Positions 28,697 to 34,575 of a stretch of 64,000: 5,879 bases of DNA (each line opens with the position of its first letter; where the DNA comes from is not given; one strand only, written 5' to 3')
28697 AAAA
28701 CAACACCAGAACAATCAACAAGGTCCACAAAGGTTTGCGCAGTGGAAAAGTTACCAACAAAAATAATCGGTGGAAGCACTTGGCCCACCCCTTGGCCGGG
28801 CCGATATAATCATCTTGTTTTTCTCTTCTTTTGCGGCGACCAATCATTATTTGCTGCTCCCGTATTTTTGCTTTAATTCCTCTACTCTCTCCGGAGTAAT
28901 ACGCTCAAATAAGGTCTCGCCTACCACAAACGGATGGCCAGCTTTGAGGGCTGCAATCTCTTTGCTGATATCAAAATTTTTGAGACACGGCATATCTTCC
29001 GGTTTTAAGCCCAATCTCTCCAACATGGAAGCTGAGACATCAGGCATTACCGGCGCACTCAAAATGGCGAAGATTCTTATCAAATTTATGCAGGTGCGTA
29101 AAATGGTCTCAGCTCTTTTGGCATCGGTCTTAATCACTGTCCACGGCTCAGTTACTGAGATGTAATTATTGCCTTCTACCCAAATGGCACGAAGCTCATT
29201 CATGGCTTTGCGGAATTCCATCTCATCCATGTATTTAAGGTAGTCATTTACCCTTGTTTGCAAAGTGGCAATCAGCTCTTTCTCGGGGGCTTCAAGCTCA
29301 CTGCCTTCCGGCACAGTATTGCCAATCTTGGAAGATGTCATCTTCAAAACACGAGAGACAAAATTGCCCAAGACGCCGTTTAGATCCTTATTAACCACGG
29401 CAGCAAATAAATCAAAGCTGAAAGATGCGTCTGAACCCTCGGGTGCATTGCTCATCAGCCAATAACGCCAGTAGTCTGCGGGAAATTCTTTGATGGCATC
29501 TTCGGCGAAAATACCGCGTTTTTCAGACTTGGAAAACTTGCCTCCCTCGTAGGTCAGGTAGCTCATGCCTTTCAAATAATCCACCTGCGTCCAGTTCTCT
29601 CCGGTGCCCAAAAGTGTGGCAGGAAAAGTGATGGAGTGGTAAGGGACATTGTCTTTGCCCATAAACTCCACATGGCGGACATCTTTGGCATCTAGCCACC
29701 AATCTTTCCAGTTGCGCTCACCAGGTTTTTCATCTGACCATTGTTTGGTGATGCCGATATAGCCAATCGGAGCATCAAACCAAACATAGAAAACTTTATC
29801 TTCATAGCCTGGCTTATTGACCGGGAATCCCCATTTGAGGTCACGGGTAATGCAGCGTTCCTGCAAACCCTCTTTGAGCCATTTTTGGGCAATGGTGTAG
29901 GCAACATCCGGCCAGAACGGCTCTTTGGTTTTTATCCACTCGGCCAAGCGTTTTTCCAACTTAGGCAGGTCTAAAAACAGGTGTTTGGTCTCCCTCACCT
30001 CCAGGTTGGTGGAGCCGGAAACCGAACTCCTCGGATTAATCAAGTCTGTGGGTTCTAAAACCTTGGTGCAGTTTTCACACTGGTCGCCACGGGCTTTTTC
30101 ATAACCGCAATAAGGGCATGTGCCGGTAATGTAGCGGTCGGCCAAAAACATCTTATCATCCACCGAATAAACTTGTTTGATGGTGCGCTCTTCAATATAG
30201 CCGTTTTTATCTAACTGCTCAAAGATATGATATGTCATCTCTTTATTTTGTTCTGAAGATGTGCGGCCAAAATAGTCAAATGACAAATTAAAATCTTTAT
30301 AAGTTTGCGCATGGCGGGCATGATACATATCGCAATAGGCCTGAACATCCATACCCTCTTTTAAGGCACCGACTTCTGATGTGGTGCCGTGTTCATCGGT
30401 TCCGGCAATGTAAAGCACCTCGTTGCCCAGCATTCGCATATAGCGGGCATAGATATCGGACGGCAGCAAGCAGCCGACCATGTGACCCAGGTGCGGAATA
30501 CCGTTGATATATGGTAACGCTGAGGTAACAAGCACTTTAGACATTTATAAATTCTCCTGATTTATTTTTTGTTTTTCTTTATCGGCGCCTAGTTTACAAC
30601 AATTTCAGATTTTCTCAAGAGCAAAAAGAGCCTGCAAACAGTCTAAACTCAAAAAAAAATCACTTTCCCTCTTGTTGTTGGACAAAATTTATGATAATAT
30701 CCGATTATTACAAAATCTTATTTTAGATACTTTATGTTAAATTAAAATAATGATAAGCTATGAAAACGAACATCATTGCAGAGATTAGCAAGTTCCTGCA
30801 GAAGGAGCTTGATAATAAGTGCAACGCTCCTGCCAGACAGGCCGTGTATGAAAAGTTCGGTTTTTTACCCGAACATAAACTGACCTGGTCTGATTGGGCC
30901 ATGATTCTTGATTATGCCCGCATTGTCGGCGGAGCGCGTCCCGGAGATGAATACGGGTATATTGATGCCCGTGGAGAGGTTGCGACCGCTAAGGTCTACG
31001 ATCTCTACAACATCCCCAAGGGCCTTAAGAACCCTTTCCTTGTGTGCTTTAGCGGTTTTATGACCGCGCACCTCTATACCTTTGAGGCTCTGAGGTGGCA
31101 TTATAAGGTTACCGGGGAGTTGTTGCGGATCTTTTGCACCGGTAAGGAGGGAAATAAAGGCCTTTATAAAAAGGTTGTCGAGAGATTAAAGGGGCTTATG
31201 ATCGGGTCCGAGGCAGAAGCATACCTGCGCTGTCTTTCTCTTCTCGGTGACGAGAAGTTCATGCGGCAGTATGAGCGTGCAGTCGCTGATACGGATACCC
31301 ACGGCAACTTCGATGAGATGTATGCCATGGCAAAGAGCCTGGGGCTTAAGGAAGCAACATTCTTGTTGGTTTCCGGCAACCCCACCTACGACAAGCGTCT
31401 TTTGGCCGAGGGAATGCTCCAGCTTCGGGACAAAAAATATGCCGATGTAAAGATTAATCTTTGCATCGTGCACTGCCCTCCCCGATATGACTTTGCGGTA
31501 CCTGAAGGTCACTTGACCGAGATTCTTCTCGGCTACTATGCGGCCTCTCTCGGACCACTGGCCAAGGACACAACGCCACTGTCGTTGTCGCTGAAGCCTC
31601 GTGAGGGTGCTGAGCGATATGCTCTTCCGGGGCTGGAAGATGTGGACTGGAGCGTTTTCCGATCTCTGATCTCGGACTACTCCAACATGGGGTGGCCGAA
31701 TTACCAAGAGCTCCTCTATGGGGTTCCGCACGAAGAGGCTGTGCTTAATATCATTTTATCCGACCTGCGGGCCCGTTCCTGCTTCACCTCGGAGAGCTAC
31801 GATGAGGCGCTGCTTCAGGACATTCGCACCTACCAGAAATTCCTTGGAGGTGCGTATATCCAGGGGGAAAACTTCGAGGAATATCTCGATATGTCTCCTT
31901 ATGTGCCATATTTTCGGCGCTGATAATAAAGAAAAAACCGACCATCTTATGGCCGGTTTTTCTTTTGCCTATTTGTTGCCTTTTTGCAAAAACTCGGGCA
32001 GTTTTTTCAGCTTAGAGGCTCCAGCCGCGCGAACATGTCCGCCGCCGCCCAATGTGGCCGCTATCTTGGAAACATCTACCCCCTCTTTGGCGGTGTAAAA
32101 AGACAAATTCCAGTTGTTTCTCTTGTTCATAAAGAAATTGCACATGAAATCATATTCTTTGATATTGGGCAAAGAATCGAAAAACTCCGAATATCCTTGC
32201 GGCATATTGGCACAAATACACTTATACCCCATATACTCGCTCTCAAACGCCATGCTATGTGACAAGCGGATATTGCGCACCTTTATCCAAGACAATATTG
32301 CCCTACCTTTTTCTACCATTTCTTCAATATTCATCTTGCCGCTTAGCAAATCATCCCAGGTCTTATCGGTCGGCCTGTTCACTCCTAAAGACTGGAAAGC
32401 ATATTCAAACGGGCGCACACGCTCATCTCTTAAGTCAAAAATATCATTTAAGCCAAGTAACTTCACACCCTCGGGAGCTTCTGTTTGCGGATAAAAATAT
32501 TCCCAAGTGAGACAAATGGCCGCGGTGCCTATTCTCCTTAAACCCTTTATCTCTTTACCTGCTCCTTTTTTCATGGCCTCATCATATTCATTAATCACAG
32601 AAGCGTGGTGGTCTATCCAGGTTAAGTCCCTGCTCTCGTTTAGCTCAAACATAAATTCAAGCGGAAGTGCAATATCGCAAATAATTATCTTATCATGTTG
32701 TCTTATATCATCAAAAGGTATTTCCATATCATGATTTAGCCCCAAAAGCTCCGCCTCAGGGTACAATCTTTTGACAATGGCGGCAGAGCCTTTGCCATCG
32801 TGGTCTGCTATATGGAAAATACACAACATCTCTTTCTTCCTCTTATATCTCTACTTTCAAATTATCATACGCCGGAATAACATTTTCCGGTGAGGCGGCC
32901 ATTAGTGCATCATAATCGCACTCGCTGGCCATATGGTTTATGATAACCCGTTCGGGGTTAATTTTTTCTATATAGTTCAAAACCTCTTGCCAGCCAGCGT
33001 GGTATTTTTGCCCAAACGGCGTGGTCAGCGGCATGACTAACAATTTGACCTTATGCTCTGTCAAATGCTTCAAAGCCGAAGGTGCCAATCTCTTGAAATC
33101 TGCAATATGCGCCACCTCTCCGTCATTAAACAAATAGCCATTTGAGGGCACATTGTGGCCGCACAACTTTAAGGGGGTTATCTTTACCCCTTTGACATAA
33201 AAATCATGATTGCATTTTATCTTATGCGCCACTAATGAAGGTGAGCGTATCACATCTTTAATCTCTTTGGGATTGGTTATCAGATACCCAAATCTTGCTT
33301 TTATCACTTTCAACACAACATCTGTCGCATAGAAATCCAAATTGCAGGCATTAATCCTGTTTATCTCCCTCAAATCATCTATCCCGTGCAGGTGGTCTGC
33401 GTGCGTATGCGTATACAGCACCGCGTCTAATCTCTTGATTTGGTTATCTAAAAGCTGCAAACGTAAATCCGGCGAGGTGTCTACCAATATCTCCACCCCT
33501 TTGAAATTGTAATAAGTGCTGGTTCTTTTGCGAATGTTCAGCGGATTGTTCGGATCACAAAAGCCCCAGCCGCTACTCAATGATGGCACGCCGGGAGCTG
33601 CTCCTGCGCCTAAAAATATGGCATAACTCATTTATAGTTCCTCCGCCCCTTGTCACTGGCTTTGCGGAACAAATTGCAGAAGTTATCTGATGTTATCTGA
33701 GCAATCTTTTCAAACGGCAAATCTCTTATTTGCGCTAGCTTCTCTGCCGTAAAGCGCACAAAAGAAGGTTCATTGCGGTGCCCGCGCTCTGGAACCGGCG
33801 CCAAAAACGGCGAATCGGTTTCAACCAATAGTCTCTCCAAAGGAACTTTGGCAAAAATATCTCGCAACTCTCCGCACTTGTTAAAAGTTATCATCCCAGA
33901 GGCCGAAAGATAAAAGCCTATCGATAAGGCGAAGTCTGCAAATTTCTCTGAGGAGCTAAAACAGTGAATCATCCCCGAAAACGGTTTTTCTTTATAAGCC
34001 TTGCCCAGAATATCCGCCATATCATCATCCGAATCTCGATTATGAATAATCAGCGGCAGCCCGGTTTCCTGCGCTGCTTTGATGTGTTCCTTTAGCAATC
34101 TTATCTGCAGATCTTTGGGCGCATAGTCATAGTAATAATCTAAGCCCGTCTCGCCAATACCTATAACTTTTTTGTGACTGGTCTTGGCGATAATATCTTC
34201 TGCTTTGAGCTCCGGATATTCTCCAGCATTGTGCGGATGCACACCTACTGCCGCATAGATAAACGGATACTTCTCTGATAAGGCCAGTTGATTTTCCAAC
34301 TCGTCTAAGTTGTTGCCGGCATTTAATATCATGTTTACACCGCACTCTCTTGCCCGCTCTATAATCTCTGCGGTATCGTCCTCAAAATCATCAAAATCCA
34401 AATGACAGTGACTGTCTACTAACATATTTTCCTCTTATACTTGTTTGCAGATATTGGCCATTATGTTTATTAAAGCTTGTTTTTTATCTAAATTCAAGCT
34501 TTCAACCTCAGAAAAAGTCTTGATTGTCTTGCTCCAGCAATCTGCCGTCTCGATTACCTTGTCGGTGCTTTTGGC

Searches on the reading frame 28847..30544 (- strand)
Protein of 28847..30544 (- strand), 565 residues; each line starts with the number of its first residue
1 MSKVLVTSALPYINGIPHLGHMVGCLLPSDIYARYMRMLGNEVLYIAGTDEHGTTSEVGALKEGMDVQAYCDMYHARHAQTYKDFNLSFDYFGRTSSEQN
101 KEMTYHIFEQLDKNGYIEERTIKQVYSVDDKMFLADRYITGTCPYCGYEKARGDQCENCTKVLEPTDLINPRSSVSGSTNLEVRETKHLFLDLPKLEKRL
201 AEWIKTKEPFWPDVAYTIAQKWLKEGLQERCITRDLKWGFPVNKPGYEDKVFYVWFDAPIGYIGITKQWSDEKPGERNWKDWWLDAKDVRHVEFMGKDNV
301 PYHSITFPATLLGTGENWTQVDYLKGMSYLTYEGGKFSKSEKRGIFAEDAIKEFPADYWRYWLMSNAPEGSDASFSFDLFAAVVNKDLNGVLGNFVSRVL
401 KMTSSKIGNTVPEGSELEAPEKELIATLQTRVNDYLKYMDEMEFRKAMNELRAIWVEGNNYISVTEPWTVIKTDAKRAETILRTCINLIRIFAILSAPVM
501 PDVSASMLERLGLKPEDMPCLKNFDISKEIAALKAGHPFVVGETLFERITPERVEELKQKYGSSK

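Call 83: search_protein_families(library=pfam, proteins=[window:28847-30544:-], max_evalue=0.00001)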
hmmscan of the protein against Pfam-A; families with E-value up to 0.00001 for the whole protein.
window:28847-30544:- (565 aa): 4 families
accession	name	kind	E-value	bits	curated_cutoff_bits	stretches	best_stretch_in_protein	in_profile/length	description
PF09334.17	tRNA-synt_1g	-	1.5e-155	518.2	20.1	1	4-400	1-391/391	tRNA synthetases class I (M)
PF19303.5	Anticodon_3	-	5.9e-45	153.3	23.5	1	411-563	1-149/152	Anticodon binding domain of methionyl tRNA ligase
PF00133.28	tRNA-synt_1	-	2.5e-17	63.2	22.7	1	9-242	30-243/414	tRNA synthetases class I (I, L, M and V)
PF08264.19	Anticodon_1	-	7.8e-08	32.8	25.1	1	422-511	2-93/148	Anticodon-binding domain of tRNA ligase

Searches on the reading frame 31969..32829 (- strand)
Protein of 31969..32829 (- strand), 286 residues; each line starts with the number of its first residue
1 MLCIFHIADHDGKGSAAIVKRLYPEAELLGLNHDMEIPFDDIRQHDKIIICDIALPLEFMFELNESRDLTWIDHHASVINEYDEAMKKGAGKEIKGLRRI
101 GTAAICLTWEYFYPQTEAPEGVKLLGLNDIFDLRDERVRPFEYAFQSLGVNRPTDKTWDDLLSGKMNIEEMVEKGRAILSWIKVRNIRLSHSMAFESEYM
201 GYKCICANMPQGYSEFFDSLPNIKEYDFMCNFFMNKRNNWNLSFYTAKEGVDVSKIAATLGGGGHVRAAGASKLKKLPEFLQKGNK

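Call 23: search_protein_families(library=pfam, proteins=[window:31969-32829:-], max_evalue=0.00001)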
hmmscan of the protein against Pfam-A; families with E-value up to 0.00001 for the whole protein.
window:31969-32829:- (286 aa): 1 family
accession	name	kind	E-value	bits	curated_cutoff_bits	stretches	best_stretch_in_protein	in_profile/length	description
PF02272.25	DHHA1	-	7.2e-06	26.8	25.9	0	217-283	22-95/102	DHHA1 domain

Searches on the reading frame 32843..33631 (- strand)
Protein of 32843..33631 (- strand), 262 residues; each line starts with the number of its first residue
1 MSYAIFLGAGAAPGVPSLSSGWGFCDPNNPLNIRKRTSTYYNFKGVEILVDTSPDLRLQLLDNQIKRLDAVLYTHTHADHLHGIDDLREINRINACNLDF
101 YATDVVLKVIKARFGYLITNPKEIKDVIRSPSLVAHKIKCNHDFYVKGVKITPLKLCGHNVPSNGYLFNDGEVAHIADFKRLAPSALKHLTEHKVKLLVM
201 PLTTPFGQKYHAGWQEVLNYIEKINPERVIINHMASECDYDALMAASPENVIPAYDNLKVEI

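Call 23: search_protein_families(library=pfam, proteins=[window:32843-33631:-], max_evalue=0.00001)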
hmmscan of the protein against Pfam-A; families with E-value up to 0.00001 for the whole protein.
window:32843-33631:- (262 aa): 2 families
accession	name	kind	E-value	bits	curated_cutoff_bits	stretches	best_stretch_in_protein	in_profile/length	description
PF12706.13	Lactamase_B_2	-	3.6e-25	89.2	27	1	48-234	3-200/200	Beta-lactamase superfamily domain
PF00753.33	Lactamase_B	-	7.7e-08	32.9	22.7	1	44-93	14-69/196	Metallo-beta-lactamase superfamily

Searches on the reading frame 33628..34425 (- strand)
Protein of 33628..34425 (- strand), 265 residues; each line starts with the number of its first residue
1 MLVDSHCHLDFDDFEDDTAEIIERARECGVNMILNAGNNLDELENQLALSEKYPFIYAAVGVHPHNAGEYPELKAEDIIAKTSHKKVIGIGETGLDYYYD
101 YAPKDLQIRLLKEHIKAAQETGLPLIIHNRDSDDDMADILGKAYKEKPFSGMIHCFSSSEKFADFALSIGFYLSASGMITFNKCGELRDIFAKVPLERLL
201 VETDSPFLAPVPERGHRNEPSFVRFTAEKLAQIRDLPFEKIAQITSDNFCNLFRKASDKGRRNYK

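Call 23: search_protein_families(library=pfam, proteins=[window:33628-34425:-], max_evalue=0.00001)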
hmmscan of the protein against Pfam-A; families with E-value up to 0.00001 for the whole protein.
window:33628-34425:- (265 aa): 1 family
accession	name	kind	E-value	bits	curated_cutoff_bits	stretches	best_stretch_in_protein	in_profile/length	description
PF01026.27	TatD_DNase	-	4e-80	269.3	27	1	3-254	1-253/253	TatD related DNase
